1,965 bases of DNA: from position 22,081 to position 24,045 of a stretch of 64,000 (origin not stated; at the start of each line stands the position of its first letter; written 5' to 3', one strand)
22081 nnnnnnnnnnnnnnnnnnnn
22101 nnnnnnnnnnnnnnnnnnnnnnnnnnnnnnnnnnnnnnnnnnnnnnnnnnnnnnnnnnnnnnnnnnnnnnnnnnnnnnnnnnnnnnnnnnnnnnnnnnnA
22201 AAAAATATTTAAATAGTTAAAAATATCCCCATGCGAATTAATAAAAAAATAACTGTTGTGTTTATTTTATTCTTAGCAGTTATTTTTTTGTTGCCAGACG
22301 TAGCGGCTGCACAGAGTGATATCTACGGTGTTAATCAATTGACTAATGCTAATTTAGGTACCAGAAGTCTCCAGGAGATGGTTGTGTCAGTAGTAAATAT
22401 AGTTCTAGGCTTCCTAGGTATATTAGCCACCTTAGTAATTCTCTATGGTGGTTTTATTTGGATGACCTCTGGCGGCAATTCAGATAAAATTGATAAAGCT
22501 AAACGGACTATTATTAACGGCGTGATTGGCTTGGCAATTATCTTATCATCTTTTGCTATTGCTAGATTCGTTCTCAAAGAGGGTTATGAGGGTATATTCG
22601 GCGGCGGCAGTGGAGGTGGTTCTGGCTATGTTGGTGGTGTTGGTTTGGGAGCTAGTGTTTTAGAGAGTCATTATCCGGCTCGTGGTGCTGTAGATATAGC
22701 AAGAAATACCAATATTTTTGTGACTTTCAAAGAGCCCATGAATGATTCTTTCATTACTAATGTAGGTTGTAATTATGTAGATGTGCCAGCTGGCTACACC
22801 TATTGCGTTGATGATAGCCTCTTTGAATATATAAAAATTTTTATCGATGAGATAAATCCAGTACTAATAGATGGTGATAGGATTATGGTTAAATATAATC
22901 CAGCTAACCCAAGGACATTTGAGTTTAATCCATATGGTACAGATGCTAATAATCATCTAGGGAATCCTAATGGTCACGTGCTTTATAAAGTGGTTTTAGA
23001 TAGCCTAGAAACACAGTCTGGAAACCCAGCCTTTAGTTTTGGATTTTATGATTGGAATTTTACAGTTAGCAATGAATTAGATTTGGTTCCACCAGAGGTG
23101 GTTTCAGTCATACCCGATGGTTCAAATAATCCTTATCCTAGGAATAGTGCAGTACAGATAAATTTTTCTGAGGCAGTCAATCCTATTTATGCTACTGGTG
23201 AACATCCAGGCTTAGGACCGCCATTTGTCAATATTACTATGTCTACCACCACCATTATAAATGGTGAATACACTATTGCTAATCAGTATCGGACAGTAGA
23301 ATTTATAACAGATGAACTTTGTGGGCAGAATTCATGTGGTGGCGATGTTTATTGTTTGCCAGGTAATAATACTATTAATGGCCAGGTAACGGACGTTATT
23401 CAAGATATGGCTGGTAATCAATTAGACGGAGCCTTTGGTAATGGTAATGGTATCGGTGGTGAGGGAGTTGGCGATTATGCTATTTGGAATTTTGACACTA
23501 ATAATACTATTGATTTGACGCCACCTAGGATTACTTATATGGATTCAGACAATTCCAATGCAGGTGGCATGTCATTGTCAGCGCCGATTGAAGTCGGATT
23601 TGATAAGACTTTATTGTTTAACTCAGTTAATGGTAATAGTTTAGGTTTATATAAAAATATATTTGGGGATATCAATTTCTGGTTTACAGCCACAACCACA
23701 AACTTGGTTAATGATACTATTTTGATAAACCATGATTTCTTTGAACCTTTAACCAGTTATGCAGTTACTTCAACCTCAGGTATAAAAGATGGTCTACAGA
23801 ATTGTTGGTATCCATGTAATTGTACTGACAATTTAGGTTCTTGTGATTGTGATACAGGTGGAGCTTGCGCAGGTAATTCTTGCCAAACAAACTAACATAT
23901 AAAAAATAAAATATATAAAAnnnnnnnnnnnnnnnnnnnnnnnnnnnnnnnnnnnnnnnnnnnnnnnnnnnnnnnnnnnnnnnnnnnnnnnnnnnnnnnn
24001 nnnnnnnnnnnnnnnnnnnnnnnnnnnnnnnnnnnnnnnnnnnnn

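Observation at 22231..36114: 14-kb cell-surface locus: 3114-aa giant multidomain protein plus a paralog sharing a TrbC/VirB2-like two-helix N-terminal module, followed by Cys-rich and Ca-binding-repeat membrane proteins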

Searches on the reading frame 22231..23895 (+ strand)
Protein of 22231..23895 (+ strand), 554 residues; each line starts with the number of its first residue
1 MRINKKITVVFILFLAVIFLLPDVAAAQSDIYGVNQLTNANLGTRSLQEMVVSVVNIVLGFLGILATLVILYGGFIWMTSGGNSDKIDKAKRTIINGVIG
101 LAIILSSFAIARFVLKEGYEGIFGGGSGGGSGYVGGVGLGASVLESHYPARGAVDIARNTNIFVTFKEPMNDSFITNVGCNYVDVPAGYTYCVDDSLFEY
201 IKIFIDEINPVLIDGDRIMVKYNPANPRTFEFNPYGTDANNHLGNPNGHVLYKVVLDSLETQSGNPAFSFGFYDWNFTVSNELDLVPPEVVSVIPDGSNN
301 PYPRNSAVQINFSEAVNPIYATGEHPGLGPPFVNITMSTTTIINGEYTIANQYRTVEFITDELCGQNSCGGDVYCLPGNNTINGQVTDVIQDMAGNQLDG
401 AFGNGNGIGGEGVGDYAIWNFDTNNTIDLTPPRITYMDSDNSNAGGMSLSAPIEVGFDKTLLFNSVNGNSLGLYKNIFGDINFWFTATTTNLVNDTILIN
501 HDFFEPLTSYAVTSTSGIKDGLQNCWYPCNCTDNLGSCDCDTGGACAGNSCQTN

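Call 6: search_protein_families(library=pfam, proteins=[window:22231-23895:+], max_evalue=0.01)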
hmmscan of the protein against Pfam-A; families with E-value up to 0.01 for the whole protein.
window:22231-23895:+ (554 aa): 3 families
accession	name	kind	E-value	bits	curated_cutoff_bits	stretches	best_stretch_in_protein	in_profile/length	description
PF13205.12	Big_5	-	1.3e-12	48.8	23.6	1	143-176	6-39/105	Bacterial Ig-like domain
PF18895.5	T4SS_pilin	-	9.3e-09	35.7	26.6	1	44-113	2-70/71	Type IV secretion system pilin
PF04956.18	TrbC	-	1.3e-05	25.7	27.9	1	4-112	7-96/98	TrbC/VIRB2 pilin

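Call 7: search_protein_families(library=ncbifam, proteins=[window:22231-23895:+], max_evalue=0.01)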
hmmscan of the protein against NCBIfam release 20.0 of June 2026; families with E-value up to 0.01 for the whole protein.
window:22231-23895:+ (554 aa): 1 family
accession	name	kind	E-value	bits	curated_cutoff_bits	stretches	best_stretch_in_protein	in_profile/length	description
NF045849.1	ICE_MMCAP2_0565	equivalog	2.2e-08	33.7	40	1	46-116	8-78/80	Mbov_0395 family pilin-like conjugal transfer protein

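Call 10: find_encoding_contigs(protein=window:22231-23895:+, flank=10000, max_places=6)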
Protein window:22231-23895:+ (554 aa): 13 contigs read that carry it; 6 places shown.
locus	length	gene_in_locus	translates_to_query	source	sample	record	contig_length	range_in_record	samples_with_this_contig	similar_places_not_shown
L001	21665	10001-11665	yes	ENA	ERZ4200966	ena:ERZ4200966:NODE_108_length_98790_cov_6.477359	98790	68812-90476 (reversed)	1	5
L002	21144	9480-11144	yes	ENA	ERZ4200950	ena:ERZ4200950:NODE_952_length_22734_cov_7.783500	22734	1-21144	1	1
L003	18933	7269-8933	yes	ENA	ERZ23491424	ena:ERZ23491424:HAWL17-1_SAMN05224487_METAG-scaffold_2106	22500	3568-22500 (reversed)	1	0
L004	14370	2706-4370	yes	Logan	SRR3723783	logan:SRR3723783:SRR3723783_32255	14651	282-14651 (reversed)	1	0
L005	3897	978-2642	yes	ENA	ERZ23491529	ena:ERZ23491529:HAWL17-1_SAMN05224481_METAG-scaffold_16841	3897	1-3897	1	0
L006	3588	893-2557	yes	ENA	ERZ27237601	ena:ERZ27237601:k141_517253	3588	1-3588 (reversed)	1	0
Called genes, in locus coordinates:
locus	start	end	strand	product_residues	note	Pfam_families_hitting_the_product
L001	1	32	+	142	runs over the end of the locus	PF03946:Ribosomal_L11_N, PF00298:Ribosomal_L11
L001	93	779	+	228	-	PF00687:Ribosomal_L1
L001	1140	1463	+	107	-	-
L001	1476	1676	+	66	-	-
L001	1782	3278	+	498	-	PF02789:Peptidase_M17_N, PF00883:Peptidase_M17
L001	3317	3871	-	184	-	PF01195:Pept_tRNA_hydro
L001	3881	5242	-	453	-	PF00009:GTP_EFTU, PF01926:MMR_HSR1, PF02421:FeoB_N, PF00009:GTP_EFTU, PF01926:MMR_HSR1, PF02421:FeoB_N, PF04548:AIG1, PF14714:KH_dom-like, +7 more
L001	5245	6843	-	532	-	PF03816:LytR_cpsA_psr, PF13399:LytR_C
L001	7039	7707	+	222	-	PF10502:Peptidase_S26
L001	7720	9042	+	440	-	PF01409:tRNA-synt_2d (faint), PF13393:tRNA-synt_His, PF00587:tRNA-synt_2b, PF03129:HGTP_anticodon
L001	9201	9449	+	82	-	PF01165:Ribosomal_S21 (weak)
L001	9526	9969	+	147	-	PF09424:YqeY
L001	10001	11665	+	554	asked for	PF04956:TrbC (weak), PF18895:T4SS_pilin, PF13205:Big_5 (faint)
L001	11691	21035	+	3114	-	PF18895:T4SS_pilin, PF01833:TIG (faint), PF13205:Big_5 (faint), PF00092:VWA (weak), PF13519:VWA_2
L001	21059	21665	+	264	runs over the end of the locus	-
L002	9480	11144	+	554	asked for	PF04956:TrbC (weak), PF18895:T4SS_pilin, PF13205:Big_5 (faint)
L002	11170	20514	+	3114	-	PF18895:T4SS_pilin, PF01833:TIG (faint), PF13205:Big_5 (faint), PF00092:VWA (weak), PF13519:VWA_2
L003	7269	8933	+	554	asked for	PF04956:TrbC (weak), PF18895:T4SS_pilin, PF13205:Big_5 (faint)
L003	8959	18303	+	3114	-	PF18895:T4SS_pilin, PF01833:TIG (faint), PF13205:Big_5 (faint), PF00092:VWA (weak), PF13519:VWA_2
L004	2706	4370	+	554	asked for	PF04956:TrbC (weak), PF18895:T4SS_pilin, PF13205:Big_5 (faint)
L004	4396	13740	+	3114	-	PF18895:T4SS_pilin, PF01833:TIG (faint), PF13205:Big_5 (faint), PF00092:VWA (weak), PF13519:VWA_2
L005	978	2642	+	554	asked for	PF04956:TrbC (weak), PF18895:T4SS_pilin, PF13205:Big_5 (faint)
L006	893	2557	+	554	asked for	PF04956:TrbC (weak), PF18895:T4SS_pilin, PF13205:Big_5 (faint)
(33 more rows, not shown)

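Call 22: find_homologous_proteins(query=window:22231-23892:+, max_evalue=0.001)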
Query window:22231-23892:+ (554 aa): 291 proteins with E <= 0.001 among 8000 candidates; the best 120 are listed.
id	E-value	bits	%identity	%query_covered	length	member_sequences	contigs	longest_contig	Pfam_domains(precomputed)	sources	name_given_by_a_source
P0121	3.6e-273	926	74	100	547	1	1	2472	PF13205.13,PF18895.6,PF04956.19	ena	-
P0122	9.7e-196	670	59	99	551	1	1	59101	PF13205.13,PF18895.6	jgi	jgi:hypothetical protein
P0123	4.0e-180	618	57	100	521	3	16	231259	PF13205.13,PF18895.6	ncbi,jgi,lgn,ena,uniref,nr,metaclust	ncbi:MAG: hypothetical protein COV55_01395 [Candidatus Komeilibacteria bacterium CG11_big_fil_rev_8_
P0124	1.1e-178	614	55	100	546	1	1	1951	PF13205.13,PF18895.6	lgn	-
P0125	1.0e-175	604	53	100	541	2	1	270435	PF13205.13,PF18895.6,PF04956.19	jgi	-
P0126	2.3e-173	596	54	100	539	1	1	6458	PF13205.13,PF18895.6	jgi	-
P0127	6.2e-170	585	54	100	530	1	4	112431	PF13205.13,PF18895.6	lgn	-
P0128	3.5e-169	582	54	100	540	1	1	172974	PF13205.13,PF18895.6,PF04956.19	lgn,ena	-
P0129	1.2e-166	574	55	98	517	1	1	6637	PF13205.13,PF18895.6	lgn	-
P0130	3.6e-164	566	51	100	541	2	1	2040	PF13205.13,PF18895.6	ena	-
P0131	2.3e-162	560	53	99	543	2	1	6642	PF13205.13,PF18895.6,PF04956.19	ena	-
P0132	1.0e-161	558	53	99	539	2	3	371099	PF13205.13,PF18895.6,PF04956.19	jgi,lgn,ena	-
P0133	1.7e-161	557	53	99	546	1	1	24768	PF13205.13,PF18895.6,PF04956.19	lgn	-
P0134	9.1e-160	551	52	99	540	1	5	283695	PF13205.13,PF18895.6,PF04956.19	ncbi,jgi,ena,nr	ncbi:hypothetical protein HON36_04070 [Candidatus Parcubacteria bacterium]|jgi:hypothetical protein|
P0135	9.7e-159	548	51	100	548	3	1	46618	PF13205.13,PF18895.6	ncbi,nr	ncbi:hypothetical protein C0580_01760 [Candidatus Parcubacteria bacterium]|nr:MAG: hypothetical prot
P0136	1.2e-158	547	52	100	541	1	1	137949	PF13205.13,PF18895.6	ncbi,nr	ncbi:MAG: Ig-like domain-containing protein [Patescibacteria group bacterium]|nr:Ig-like domain-cont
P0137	6.1e-157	542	52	99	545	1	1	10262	PF13205.13,PF18895.6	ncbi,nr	ncbi:MAG: Ig-like domain-containing protein [bacterium]|nr:Ig-like domain-containing protein [bacter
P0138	6.2e-156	539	51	100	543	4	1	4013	PF13205.13,PF18895.6,PF04956.19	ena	-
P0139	1.4e-155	537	50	100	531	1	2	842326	PF13205.13,PF18895.6,PF04956.19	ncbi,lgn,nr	ncbi:Ig-like domain-containing protein [Candidatus Nomurabacteria bacterium]|nr:Ig-like domain-conta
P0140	3.1e-155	536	50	100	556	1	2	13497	PF13205.13,PF18895.6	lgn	-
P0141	7.4e-155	535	51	99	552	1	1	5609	PF13205.13,PF18895.6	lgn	-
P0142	1.6e-150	521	50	99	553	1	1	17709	PF13205.13,PF18895.6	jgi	-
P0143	2.1e-150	520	50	99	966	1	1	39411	PF13205.13,PF18895.6,PF14885.13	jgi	-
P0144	3.9e-150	519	49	100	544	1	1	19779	PF13205.13,PF18895.6,PF04956.19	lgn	-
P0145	6.8e-150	519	49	100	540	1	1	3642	PF13205.13,PF18895.6,PF04956.19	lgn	-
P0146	4.0e-149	516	50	100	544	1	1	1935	PF13205.13,PF18895.6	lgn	-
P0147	3.5e-148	513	49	99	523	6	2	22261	PF13205.13,PF18895.6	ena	-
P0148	5.1e-148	512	48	99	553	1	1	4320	PF13205.13,PF18895.6,PF04956.19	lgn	-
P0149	1.1e-147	511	51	100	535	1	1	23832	PF13205.13,PF18895.6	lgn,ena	-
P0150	1.3e-147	511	49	100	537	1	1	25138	PF13205.13,PF18895.6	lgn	-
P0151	1.5e-143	498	47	100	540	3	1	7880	PF13205.13,PF18895.6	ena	-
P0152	4.4e-143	496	49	100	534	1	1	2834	PF13205.13,PF18895.6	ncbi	-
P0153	2.3e-142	494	49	100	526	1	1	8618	PF13205.13,PF18895.6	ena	-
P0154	5.0e-142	493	49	100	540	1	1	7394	PF13205.13,PF18895.6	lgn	-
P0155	1.2e-141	491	48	99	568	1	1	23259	PF13205.13,PF18895.6,PF04956.19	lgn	-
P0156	1.4e-141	491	48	99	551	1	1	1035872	PF13205.13,PF18895.6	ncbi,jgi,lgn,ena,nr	ncbi:Ig-like domain-containing protein [Patescibacteria group bacterium]|nr:Ig-like domain-containin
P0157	4.5e-141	489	49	99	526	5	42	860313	PF13205.13,PF18895.6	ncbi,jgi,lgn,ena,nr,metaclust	ncbi:MAG: hypothetical protein HOC78_02450 [Candidatus Komeilibacteria bacterium]|jgi:hypothetical p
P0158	7.0e-140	486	47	100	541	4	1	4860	PF13205.13,PF18895.6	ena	-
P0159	8.9e-140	485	47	99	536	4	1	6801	PF13205.13,PF18895.6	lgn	-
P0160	9.8e-140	485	48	100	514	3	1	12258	PF13205.13,PF18895.6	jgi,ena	-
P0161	6.0e-139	482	48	100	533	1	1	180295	PF13205.13,PF18895.6,PF04956.19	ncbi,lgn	-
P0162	1.7e-138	481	46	99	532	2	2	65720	PF13205.13,PF18895.6,PF04956.19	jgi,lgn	jgi:hypothetical protein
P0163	1.8e-138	481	47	99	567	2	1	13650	PF13205.13,PF18895.6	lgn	-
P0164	4.2e-138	480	49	99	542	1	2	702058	PF13205.13,PF18895.6,PF04956.19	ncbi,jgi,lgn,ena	ncbi:MAG: Ig-like domain-containing protein [Patescibacteria group bacterium]|jgi:hypothetical prote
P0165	3.0e-137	477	47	99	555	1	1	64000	PF13205.13,PF18895.6,PF04956.19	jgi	jgi:hypothetical protein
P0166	3.1e-137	477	47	100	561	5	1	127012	PF13205.13,PF18895.6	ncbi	-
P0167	7.1e-137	476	49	96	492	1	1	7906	PF13205.13,PF18895.6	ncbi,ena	-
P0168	1.9e-135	471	47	98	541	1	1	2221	PF13205.13,PF18895.6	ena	-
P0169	2.1e-135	471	47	100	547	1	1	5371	PF13205.13,PF18895.6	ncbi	-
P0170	1.8e-133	464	46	100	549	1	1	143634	PF13205.13,PF18895.6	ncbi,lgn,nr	ncbi:MAG: hypothetical protein C3F02_03830 [Parcubacteria group bacterium]|nr:MAG: hypothetical prot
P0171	1.9e-132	461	46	99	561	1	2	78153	PF13205.13,PF18895.6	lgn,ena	-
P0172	3.0e-131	457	47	98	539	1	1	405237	PF13205.13,PF18895.6,PF04956.19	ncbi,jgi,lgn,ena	ncbi:MAG: hypothetical protein WC465_01705 [Patescibacteria group bacterium]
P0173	4.7e-131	456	46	99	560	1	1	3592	PF13205.13,PF18895.6,PF04956.19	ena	-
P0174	8.4e-131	456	47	96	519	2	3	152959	PF13205.13,PF18895.6,PF04956.19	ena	-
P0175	1.9e-129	451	45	100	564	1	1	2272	PF13205.13,PF18895.6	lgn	-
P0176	3.2e-125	437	44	99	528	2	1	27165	PF13205.13,PF18895.6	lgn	-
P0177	1.5e-124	435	45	96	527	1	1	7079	PF13205.13,PF18895.6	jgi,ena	-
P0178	6.3e-123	430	45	100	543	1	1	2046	PF13205.13,PF18895.6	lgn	-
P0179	2.5e-122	428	44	99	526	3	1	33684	PF13205.13,PF18895.6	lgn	-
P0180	1.6e-121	425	45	95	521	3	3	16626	PF13205.13,PF18895.6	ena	-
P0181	2.2e-121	424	44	100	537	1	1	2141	PF13205.13,PF18895.6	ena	-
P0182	3.9e-121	424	44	100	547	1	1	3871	PF13205.13,PF18895.6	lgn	-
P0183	9.3e-120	419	43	99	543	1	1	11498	PF13205.13,PF18895.6,PF04956.19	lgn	-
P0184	5.4e-119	417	42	99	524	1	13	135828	PF13205.13,PF18895.6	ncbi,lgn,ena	-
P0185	6.5e-119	416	44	96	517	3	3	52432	PF13205.13,PF18895.6,PF04956.19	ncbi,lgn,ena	-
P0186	4.5e-118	414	43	100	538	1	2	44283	PF13205.13,PF18895.6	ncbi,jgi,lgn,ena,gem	ncbi:MAG: Ig-like domain-containing protein [Patescibacteria group bacterium]|jgi:hypothetical prote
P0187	7.8e-118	413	44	97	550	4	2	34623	PF13205.13,PF18895.6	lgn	-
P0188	4.1e-116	407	42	100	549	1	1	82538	PF13205.13,PF18895.6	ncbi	-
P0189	3.7e-113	397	43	100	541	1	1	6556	PF13205.13,PF18895.6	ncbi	-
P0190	1.5e-112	395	40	100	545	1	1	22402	PF13205.13,PF18895.6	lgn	-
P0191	1.9e-112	395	41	99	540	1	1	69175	PF13205.13,PF18895.6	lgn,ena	-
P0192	6.3e-112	393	42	99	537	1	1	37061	PF13205.13,PF18895.6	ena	-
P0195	1.3e-106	376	42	100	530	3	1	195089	PF13205.13,PF18895.6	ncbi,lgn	-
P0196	2.6e-106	375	41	99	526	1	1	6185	PF13205.13,PF18895.6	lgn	-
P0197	9.6e-104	366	41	98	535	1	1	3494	PF13205.13,PF18895.6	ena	-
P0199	2.4e-98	348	40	95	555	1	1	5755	PF13205.13,PF18895.6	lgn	-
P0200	4.3e-96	341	41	92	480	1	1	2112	PF13205.13,PF18895.6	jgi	-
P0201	3.8e-92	328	38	96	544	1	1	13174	PF13205.13,PF18895.6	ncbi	-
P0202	1.4e-88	316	39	97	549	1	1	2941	PF13205.13,PF18895.6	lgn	-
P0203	1.1e-85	307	38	95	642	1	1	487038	PF13205.13,PF18895.6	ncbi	ncbi:MAG: Ig-like domain-containing protein [Candidatus Komeilibacteria bacterium]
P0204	1.3e-84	303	38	99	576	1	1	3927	PF13205.13,PF18895.6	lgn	-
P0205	3.8e-83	298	36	92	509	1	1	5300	PF13205.13,PF18895.6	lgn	-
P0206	3.9e-83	298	36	99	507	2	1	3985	PF13205.13,PF18895.6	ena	-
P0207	4.1e-83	298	38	97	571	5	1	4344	PF13205.13,PF18895.6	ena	-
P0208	1.8e-82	296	39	96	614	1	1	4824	PF13205.13,PF18895.6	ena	-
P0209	9.6e-82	294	35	93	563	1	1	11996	PF13205.13,PF18895.6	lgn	-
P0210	1.2e-81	293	36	96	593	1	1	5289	PF13205.13,PF18895.6,PF04956.19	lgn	-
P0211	1.4e-81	293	38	84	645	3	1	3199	PF13205.13,PF18895.6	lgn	-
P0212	7.0e-81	291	35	93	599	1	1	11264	PF13205.13,PF18895.6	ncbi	-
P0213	1.9e-80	289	36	92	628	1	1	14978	PF13205.13,PF18895.6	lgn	-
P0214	3.8e-80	288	37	94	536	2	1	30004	PF13205.13,PF18895.6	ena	-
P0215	4.6e-80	288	36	100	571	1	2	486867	PF13205.13,PF18895.6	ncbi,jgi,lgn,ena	-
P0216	7.2e-80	287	36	99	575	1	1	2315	PF13205.13,PF18895.6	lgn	-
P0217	1.9e-79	286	36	97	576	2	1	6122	PF13205.13,PF18895.6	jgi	-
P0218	2.3e-79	286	38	91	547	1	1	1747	PF13205.13,PF18895.6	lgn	-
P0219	3.8e-79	285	35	100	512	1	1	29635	PF13205.13,PF18895.6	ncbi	ncbi:MAG: Ig-like domain-containing protein [Candidatus Komeilibacteria bacterium]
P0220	4.7e-79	285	35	95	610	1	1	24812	PF13205.13,PF18895.6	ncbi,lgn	-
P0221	1.1e-78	284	35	99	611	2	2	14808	PF13205.13,PF18895.6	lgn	-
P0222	1.3e-78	283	36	97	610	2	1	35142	PF13205.13,PF18895.6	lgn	-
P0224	4.4e-78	281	37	95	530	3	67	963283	PF13205.13,PF18895.6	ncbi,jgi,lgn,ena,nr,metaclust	ncbi:hypothetical protein HOE31_01885 [bacterium]|jgi:hypothetical protein|nr:hypothetical protein [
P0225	1.4e-77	280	34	97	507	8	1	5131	PF13205.13,PF18895.6,PF04956.19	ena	-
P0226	1.5e-77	280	36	92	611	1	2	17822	PF13205.13,PF18895.6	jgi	jgi:hypothetical protein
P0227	5.1e-77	278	38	100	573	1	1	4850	PF13205.13,PF18895.6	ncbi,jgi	-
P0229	1.1e-76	277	36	99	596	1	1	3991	PF13205.13,PF18895.6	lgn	-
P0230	1.4e-76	277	35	99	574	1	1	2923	PF13205.13,PF18895.6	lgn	-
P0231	1.9e-76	276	36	95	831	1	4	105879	PF13205.13,PF18895.6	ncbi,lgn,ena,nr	ncbi:MAG: Uncharacterized protein G01um101418_270 [Parcubacteria group bacterium Gr01-1014_18]|nr:MA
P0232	2.8e-76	276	35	98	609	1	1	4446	PF13205.13,PF18895.6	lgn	-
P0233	3.8e-76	275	36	99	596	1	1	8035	PF13205.13,PF18895.6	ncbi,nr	ncbi:Ig-like domain-containing protein [Candidatus Uhrbacteria bacterium]|nr:Ig-like domain-containi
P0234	6.9e-76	274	36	94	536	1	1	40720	PF13205.13,PF18895.6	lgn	-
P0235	7.6e-76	274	35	99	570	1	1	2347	PF13205.13,PF18895.6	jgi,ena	-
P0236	1.0e-74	270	35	99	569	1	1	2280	PF13205.13,PF18895.6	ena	-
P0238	3.8e-74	269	35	95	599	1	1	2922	PF13205.13,PF18895.6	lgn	-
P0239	5.5e-74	268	33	98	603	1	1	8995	PF13205.13,PF18895.6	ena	-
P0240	7.0e-74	268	36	85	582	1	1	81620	PF13205.13,PF18895.6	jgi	jgi:hypothetical protein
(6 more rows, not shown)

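Call 23: find_encoding_contigs(protein=P0123, flank=10000, max_places=1)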
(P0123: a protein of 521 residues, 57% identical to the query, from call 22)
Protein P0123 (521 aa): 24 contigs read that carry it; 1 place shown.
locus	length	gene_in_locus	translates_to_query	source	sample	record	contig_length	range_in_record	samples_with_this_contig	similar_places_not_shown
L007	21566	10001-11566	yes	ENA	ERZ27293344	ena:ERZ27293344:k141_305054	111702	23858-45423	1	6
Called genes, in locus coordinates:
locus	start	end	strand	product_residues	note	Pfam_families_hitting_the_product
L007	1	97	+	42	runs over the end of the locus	-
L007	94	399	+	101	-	PF00892:EamA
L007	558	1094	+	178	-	PF13671:AAA_33 (weak)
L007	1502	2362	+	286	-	-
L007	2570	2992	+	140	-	-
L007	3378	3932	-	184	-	PF01195:Pept_tRNA_hydro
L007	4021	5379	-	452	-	PF00009:GTP_EFTU, PF01926:MMR_HSR1, PF02421:FeoB_N, PF00009:GTP_EFTU, PF00071:Ras (weak), PF01926:MMR_HSR1, PF02421:FeoB_N, PF14714:KH_dom-like, +5 more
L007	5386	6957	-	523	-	PF03816:LytR_cpsA_psr, PF13399:LytR_C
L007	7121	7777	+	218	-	PF10502:Peptidase_S26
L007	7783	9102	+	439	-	PF13393:tRNA-synt_His, PF00587:tRNA-synt_2b, PF03129:HGTP_anticodon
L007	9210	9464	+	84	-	PF01165:Ribosomal_S21 (weak)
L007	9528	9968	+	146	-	PF09424:YqeY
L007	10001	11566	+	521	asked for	PF18895:T4SS_pilin, PF13205:Big_5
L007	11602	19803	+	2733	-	PF18895:T4SS_pilin, PF01833:TIG, PF00041:fn3 (faint), PF13205:Big_5, PF00092:VWA, PF13519:VWA_2, PF13768:VWA_3 (weak)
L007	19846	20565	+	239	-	-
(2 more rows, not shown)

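Call 24: find_encoding_contigs(protein=P0139, flank=10000, max_places=1)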
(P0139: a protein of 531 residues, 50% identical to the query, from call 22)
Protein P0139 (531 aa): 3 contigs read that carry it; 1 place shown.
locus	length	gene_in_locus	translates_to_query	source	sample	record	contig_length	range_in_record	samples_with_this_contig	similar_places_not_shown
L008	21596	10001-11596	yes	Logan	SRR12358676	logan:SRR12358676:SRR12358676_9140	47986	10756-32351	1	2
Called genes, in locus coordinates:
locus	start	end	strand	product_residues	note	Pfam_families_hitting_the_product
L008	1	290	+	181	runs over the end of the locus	PF02357:NusG, PF00467:KOW (weak)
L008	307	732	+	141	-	PF03946:Ribosomal_L11_N, PF00298:Ribosomal_L11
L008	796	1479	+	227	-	PF00687:Ribosomal_L1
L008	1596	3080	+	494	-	PF02789:Peptidase_M17_N, PF00883:Peptidase_M17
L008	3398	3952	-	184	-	PF01195:Pept_tRNA_hydro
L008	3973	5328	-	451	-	PF00009:GTP_EFTU, PF01926:MMR_HSR1, PF02421:FeoB_N, PF04548:AIG1, PF01926:MMR_HSR1, PF02421:FeoB_N, PF00009:GTP_EFTU, PF14714:KH_dom-like, +9 more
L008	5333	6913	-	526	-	PF03816:LytR_cpsA_psr, PF13399:LytR_C (weak)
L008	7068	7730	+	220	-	PF10502:Peptidase_S26, PF00717:Peptidase_S24 (weak)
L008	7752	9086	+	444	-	PF13393:tRNA-synt_His, PF00587:tRNA-synt_2b, PF03129:HGTP_anticodon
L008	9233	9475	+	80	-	PF01165:Ribosomal_S21 (weak)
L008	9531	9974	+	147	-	PF09424:YqeY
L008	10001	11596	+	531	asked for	PF04956:TrbC (weak), PF18895:T4SS_pilin (weak), PF13205:Big_5 (weak)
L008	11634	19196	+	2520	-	PF01833:TIG (weak), PF00041:fn3 (faint), PF13205:Big_5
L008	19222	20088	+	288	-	PF18884:TSP3_bac (faint)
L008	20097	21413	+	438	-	-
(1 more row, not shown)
